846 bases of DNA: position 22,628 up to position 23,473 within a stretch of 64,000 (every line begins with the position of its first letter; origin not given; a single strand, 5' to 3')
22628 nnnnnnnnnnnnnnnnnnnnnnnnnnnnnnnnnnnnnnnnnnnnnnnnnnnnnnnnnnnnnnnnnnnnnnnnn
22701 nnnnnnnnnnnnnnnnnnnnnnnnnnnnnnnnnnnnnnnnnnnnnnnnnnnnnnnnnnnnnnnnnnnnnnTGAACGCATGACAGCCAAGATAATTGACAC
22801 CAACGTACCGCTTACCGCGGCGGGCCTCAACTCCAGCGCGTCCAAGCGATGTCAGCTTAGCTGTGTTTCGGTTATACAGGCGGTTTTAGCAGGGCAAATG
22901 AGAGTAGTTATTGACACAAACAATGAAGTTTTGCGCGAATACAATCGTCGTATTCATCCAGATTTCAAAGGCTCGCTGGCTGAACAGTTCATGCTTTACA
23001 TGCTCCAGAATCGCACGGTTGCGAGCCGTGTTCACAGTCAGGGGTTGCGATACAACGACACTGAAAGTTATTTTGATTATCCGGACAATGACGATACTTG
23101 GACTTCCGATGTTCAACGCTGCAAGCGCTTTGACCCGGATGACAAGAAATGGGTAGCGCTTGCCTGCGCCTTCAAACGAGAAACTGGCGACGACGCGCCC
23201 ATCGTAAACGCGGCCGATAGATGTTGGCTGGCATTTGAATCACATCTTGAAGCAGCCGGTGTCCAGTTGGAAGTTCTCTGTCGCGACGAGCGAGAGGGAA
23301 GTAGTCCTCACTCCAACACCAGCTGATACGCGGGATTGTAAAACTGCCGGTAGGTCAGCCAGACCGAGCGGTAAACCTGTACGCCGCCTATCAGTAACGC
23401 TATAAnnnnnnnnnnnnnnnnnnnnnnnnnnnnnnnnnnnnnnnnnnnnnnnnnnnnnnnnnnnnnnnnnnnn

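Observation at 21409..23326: Coupled ABC/AAA_21-type ATPase + PIN-like protein: candidate uncharacterised defence module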

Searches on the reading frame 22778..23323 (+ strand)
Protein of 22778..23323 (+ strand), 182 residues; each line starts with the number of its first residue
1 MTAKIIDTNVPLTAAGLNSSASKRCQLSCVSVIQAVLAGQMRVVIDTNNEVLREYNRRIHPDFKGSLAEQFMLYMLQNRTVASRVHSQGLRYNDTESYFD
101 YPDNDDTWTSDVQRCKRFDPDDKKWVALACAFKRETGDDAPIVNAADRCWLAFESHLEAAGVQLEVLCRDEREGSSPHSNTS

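Call 3: search_protein_families(library=pfam, proteins=[window:22778-23323:+], max_evalue=0.1)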
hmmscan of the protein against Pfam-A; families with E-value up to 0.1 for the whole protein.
window:22778-23323:+ (182 aa): 1 family
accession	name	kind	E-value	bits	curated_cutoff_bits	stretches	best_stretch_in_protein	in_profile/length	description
PF13470.12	PIN_3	-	0.0015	19.8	27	1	5-133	3-105/115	PIN domain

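Call 4: search_protein_families(library=padloc, proteins=[window:22778-23323:+], max_evalue=0.1)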
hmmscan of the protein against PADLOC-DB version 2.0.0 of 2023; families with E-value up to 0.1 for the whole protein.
window:22778-23323:+ (182 aa): 1 family
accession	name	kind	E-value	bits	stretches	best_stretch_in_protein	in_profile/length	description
PDLC04147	HEC-03A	-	4.8e-20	70.3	1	4-170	3-153/159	-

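Call 5: search_protein_families(library=ncbifam, proteins=[window:22778-23323:+], max_evalue=0.1)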
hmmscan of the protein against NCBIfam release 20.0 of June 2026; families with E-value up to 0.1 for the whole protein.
window:22778-23323:+ (182 aa): 0 families

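Call 17: find_homologous_proteins(query=window:22778-23323:+)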
Query window:22778-23323:+ (182 aa): 118 proteins with E <= 0.001 among 156 candidates.
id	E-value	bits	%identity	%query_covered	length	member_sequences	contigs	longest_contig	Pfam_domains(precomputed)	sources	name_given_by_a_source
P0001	1.8e-112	391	95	100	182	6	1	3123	-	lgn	-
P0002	2.2e-88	312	78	95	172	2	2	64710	-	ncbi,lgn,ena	-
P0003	3.4e-83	295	77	95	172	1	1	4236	-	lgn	-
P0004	7.6e-83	294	76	95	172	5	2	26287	-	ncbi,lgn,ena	-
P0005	1.5e-82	293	77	95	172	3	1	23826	-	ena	-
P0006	1.6e-82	293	76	95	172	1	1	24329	-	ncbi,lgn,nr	ncbi:MAG: hypothetical protein OXG78_04720 [Chloroflexi bacterium]|nr:hypothetical protein [Chlorofl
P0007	5.0e-79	282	71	95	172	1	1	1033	-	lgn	-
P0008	7.8e-79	281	71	95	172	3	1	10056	-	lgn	-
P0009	3.1e-71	256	65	97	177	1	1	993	-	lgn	-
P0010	2.3e-68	247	62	95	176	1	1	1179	-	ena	-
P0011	2.4e-67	244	62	95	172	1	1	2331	-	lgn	-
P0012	2.9e-66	240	57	100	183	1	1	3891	-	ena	-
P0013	4.4e-66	240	60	100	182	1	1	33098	-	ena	-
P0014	6.1e-66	239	61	95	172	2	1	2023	-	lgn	-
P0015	7.3e-66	239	64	95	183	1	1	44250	-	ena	-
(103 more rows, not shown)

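Call 21: find_related_loci(query=A1, collection=genome_contigs, flank=8000)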
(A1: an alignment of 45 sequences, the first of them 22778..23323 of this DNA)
Query A1 (182 aa) in genome_contigs; peptide patterns used: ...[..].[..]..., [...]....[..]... (x = any residue, [..] = any of these).
92 stretches matched a pattern; 63 encode a relative of the query (tblastn E <= 1e-3); 62 distinct loci.
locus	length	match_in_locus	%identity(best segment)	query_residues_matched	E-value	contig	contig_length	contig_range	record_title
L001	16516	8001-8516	77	1-172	3e-88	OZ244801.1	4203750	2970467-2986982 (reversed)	MAG: Phototrophicaceae bacterium isolate 9ab095b2-e58d-45e3-a73e-a8dbd3e9c5fd genome assembly, chromosome: 1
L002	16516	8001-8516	73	1-172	8e-86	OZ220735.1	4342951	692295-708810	MAG: Phototrophicaceae bacterium isolate 252cb3c6-93c9-4785-98a9-44529c25b936 genome assembly, chromosome: 1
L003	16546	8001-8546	59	1-182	3e-71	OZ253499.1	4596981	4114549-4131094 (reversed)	MAG: Phototrophicaceae bacterium isolate f32f7c3d-aba4-4ba3-9b6d-0112177554a6 genome assembly, chromosome: 1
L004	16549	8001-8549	60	1-182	1e-70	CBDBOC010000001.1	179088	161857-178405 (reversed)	MAG: Phototrophicaceae bacterium isolate 4b271fc7-0b07-434c-9226-287aa46a9029 genome assembly, contig: contig_1, whole g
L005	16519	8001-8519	58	1-173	1e-69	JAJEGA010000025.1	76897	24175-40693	MAG: Anaerolineae bacterium isolate p16x44bins.21 k141_107040, whole genome shotgun sequence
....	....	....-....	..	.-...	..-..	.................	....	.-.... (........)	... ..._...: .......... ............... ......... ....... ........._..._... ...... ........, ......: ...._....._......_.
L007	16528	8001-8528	58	1-176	1e-68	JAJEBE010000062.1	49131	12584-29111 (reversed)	MAG: Anaerolineae bacterium isolate jk18x8bins.27 k141_549127, whole genome shotgun sequence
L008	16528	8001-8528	57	1-176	2e-67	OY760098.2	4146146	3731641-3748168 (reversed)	MAG: Aggregatilineales bacterium isolate 38e3f777-17bf-4c24-a9d7-54fd166e8adf genome assembly, chromosome: 1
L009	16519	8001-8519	55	1-173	9e-67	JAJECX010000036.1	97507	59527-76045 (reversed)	MAG: Anaerolineae bacterium isolate jk18xAbins.45 k141_941295, whole genome shotgun sequence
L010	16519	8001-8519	57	1-173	8e-67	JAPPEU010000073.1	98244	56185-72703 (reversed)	MAG: Chloroflexota bacterium isolate RHO1_bin_14 NODE_487_length_98244_cov_15.023098, whole genome shotgun sequence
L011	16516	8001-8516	57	1-172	5e-65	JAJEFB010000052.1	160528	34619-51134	MAG: Anaerolineae bacterium isolate p16x34bins.65 k141_59245, whole genome shotgun sequence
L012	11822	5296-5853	54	1-182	4e-64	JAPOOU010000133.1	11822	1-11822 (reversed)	MAG: Chloroflexota bacterium isolate APA_bin_42 c_000000235067, whole genome shotgun sequence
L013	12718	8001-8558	53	1-182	1e-62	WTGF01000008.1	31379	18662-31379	MAG: Chloroflexi bacterium isolate CO36386bin_4 NODE_777_length_31379_cov_363.737901, whole genome shotgun sequence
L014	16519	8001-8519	55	1-173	3e-61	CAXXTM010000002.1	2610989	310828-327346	MAG: Aggregatilineales bacterium isolate 62aee02d-d874-4152-9184-e901ed541c18 genome assembly, contig: contig_2, whole g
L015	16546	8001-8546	52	1-182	5e-60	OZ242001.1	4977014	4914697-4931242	MAG: Phototrophicaceae bacterium isolate 90ebbc2a-e2a5-443f-8293-0c8ddafa7351 genome assembly, chromosome: 1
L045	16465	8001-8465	29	5-173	1e-19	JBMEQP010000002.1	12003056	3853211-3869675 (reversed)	Cystobacter fuscus strain NCWS contig_1, whole genome shotgun sequence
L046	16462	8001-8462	28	5-170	1e-19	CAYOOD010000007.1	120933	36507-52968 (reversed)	MAG TPA_asm: uncultured bacterium isolate binchicken_co135_64 genome assembly, contig: NODE_347_length_120933_cov_25.981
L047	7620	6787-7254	30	5-170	2e-19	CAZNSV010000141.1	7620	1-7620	MAG TPA_asm: uncultured Desulfovibrionaceae bacterium isolate SRP093185_co1_23 genome assembly, contig: NODE_7243_length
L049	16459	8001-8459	30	5-168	2e-19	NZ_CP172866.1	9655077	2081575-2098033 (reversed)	Corallococcus coralloides strain KYC2213 chromosome, complete genome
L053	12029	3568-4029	29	5-170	9e-17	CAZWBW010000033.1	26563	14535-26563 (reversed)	MAG TPA_asm: uncultured Anaerolineaceae bacterium isolate SRP268622_co1_222 genome assembly, contig: NODE_3713_length_26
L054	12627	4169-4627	30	5-168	2e-16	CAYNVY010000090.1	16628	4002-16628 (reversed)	MAG TPA_asm: uncultured Enterobacteriaceae bacterium isolate SRP302447_co3_36 genome assembly, contig: NODE_9617_length_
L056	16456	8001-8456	31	4-168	1e-15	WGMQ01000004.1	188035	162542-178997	MAG: bacterium isolate RI_26 c_000000041434, whole genome shotgun sequence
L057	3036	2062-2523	28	5-170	2e-15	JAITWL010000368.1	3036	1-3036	MAG: Deferribacteraceae bacterium isolate TD116_bin83 k119_1207352, whole genome shotgun sequence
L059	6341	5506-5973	27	5-170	2e-14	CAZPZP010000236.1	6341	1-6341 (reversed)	MAG TPA_asm: uncultured Chthonomonadaceae bacterium isolate SRP128246_co1_482 genome assembly, contig: NODE_33879_length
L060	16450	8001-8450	28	1-168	9e-13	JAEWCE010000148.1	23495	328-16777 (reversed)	MAG: Proteobacteria bacterium isolate OH_PBB_279 k127_398082, whole genome shotgun sequence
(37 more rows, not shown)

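Call 25: predict_structure(alignment_id=A1)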
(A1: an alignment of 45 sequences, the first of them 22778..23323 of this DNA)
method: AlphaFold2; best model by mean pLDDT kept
length: 182 residues; sequences in the alignment: 45
mean_pLDDT: 92.9   pTM: 0.88
mean pLDDT of the five models: 92.9, 92.4, 91.6, 91.1, 91.0
residues with pLDDT >= 90: 154; 70-90: 19; 50-70: 5; < 50: 4
segments of 3 or more residues with pLDDT < 50: 178-181
pLDDT, mean of each block of 10 residues (from residue 1): 95 93 96 98 97 92 88 96 97 94 96 94 97 98 95 97 95 61 52
secondary structure, 60 per line:
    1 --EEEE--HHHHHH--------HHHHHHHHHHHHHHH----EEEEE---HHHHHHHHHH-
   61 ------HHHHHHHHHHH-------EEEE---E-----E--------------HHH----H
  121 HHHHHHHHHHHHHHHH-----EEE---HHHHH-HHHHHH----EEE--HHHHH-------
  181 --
elements in order: E3-6 H9-14 H23-37 E42-46 H50-59 H67-77 E85-88 H120-136 E142-144 H148-152 H154-159 E164-166 H169-173

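Call 29: fold_search(model_id=the predicted structure, library=pdb)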
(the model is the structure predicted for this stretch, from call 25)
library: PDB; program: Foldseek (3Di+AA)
matches with E <= 10: 305; with E <= 0.001: 0
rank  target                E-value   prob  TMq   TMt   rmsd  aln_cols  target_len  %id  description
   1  2hwx                  6.5e-02  0.54  0.36  0.39  10.7       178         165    9  Structure of human SMG6 E1282C PIN domain mutant. (released 2006-11-14)
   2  3ix7_A                7.8e-02  0.82  0.39  0.50   5.3       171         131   14  Crystal structure of a domain of functionally unknown protein from Thermus thermophilus HB8 (released 2009-09-22)
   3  1lw7                  1.0e-01  0.38  0.33  0.22   9.3       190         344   10  NADR PROTEIN FROM HAEMOPHILUS INFLUENZAE (released 2002-08-07)
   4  2hww_B                1.1e-01  0.51  0.38  0.43   8.2       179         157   11  Structure of PIN domain of human SMG6 (released 2006-11-14)
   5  8wzc_A                1.1e-01  0.23  0.27  0.29   9.5       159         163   14  NYN domain of human KHNYN complex with RNA (released 2024-09-11)
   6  8x7f_A                1.2e-01  0.35  0.33  0.21   7.7       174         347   11  CryoEM structure of the trifunctional NAD biosynthesis/regulator protein NadR in complex with NAD (released 2024-12-04)
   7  2fe1                  1.8e-01  0.35  0.34  0.43   6.7       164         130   12  Crystal Structure of PAE0151 from Pyrobaculum aerophilum (released 2005-12-27)
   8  2dok_B                1.9e-01  0.41  0.39  0.42   8.3       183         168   12  Crystal structure of the PIN domain of human EST1A (released 2007-05-01)
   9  8rd3_B                2.0e-01  0.47  0.43  0.38   7.7       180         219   12  Crystal structure of Saccharomyces cerevisiae Nmd4 protein bound to Upf1 helicase domain (released 2024-08-14)
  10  2dok_A                2.4e-01  0.41  0.40  0.42   6.5       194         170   10  Crystal structure of the PIN domain of human EST1A (released 2007-05-01)
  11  7e8j_B                2.9e-01  0.28  0.39  0.38  11.0       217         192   12  Crystal structure of Proteinaceous RNase P (PRORP) from Thermococcus celer (released 2022-03-02)
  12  3tix_B                2.9e-01  0.15  0.26  0.14   8.8       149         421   15  Crystal structure of the Chp1-Tas3 complex core (released 2011-11-16)
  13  8c3n_A                3.1e-01  0.08  0.18  0.16  12.7       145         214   14  Stapled peptide SP30 in complex with humanised RadA mutant HumRadA22 (released 2023-03-08)
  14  9fk2_A                3.1e-01  0.08  0.23  0.14  14.0       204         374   14  The structure of glycosynthase XT6 (E265G mutant), the extracellular xylanase of G.proteiniphilus T-6 in complex with  (released 2025-06-11)
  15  2hww_A                3.3e-01  0.30  0.38  0.42   8.2       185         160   12  Structure of PIN domain of human SMG6 (released 2006-11-14)
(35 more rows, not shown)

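Call 31: search_solved_structures(query=A1, max_evalue=10, show_alignments=2)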
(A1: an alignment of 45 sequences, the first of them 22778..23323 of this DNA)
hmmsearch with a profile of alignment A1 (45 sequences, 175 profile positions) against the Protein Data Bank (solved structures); distinct sequences matched with E-value up to 10: 1.
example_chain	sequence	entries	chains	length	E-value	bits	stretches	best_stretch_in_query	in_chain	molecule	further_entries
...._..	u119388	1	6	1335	1.9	11.3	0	33-104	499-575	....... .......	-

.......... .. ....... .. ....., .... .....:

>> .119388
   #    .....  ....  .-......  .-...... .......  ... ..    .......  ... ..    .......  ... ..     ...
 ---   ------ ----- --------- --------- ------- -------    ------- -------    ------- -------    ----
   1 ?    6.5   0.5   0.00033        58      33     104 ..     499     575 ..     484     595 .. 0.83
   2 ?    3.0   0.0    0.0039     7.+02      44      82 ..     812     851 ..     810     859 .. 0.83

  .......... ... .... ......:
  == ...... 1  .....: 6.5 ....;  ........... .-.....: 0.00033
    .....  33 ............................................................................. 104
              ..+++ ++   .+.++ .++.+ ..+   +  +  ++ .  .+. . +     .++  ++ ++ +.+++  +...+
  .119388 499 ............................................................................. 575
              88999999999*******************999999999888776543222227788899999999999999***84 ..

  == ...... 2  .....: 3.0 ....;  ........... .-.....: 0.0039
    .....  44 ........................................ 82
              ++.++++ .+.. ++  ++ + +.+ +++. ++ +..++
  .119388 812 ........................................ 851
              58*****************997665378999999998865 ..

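Call 32: search_protein_families(library=pfam, alignment_id=A1, max_evalue=0.1)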
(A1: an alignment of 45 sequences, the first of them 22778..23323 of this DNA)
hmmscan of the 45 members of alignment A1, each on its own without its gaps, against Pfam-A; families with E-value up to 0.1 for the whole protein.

A. member 1, window:22778-23323:+ (182 aa): 1 family
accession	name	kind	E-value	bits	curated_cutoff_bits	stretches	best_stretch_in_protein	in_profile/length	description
PF13470.12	PIN_3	-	0.0015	19.8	27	1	5-133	3-105/115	PIN domain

B. families by the number of members that match (of 45 scanned): 10 families
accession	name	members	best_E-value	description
PF13470.12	PIN_3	17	0.00015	PIN domain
PF10130.15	PIN_2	2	0.029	PIN domain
PF16570.11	GramPos_pilinD3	2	0.037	Gram-positive pilin backbone subunit 3, Cna-B-like domain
PF13159.12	DUF3994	1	0.001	Domain of unknown function (DUF3994)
PF17549.7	Phage_Gp17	1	0.0078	Gene Product 17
PF08433.16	KTI12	1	0.013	Chromatin associated protein KTI12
PF00726.22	IL10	1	0.044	Interleukin 10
PF07688.17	KaiA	1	0.05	KaiA C-terminal domain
PF18784.6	CRM1_repeat_2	1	0.061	CRM1 / Exportin repeat 2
PF22751.1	DUF488-N3a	1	0.098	Active DUF488-N3 subclade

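Call 49: search_protein_families(library=padloc, alignment_id=A2, max_evalue=1e-8)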
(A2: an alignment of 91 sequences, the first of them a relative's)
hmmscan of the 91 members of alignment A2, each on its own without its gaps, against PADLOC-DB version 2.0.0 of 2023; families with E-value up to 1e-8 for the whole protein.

A. member 1, L042:734-1429:+ (232 aa): 0 families

B. families by the number of members that match (of 91 scanned): 55 families (the first 25 are shown)
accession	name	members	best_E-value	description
PDLC00660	HmaB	1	0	DNA-adenine methylase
PDLC00661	HmaB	1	0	DNA-adenine methylase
PDLC00662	HmaC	1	0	AAA+ ATPase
PDLC04513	PDC-M20B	1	6.9e-125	-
PDLC04512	PDC-M20B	1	2.4e-82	-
PDLC04138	mad6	1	1.9e-59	mads_6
PDLC04135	mad3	1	2.1e-55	mads_3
PDLC04042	PD-T4-6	1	2.7e-51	-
PDLC04053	PD-T4-6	1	7.7e-51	-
PDLC04047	PD-T4-6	1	6.4e-49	-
PDLC04514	PDC-M20B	1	3.2e-44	-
PDLC04061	PD-T4-6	1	1.4e-43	-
PDLC02192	DUF499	1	2.3e-43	-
PDLC04054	PD-T4-6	1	3e-43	-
PDLC04043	PD-T4-6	1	1.1e-40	-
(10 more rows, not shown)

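Call 50: search_protein_families(library=pfam, alignment_id=A2, max_evalue=0.00001)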
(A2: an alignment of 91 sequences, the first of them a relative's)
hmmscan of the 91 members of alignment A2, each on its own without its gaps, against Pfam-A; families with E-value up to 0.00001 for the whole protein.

A. member 1, L042:734-1429:+ (232 aa): 1 family
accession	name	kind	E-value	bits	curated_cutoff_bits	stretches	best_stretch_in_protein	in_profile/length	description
PF09414.15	RNA_ligase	-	1.1e-31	110.7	27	1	39-202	2-171/171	RNA ligase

B. families by the number of members that match (of 91 scanned): 94 families (the first 25 are shown)
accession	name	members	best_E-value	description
PF09414.15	RNA_ligase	4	7.3e-32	RNA ligase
PF00133.28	tRNA-synt_1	2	1.3e-138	tRNA synthetases class I (I, L, M and V)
PF00437.27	T2SSE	2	4.8e-40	Type II/IV secretion system protein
PF02518.31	HATPase_c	2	2.4e-32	Histidine kinase-, DNA gyrase B-, and HSP90-like ATPase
PF08264.19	Anticodon_1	2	4.3e-32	Anticodon-binding domain of tRNA ligase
PF05685.18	Uma2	2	2.3e-25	Putative restriction endonuclease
PF14559.12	TPR_19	2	6.9e-24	Tetratricopeptide repeat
PF00072.30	Response_reg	2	2.5e-22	Response regulator receiver domain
PF09334.17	tRNA-synt_1g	2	5.6e-22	tRNA synthetases class I (M)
PF00561.26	Abhydrolase_1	2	2.7e-20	alpha/beta hydrolase fold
PF13519.12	VWA_2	2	1.4e-16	von Willebrand factor type A domain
PF00512.31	HisKA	2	3.3e-16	His Kinase A (phospho-acceptor) domain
PF13432.12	TPR_16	2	3.4e-16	Tetratricopeptide repeat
PF00873.25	ACR_tran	1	8.6e-272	AcrB/AcrD/AcrF family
PF03320.18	FBPase_glpX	1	6.7e-138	Bacterial fructose-1,6-bisphosphatase, glpX-encoded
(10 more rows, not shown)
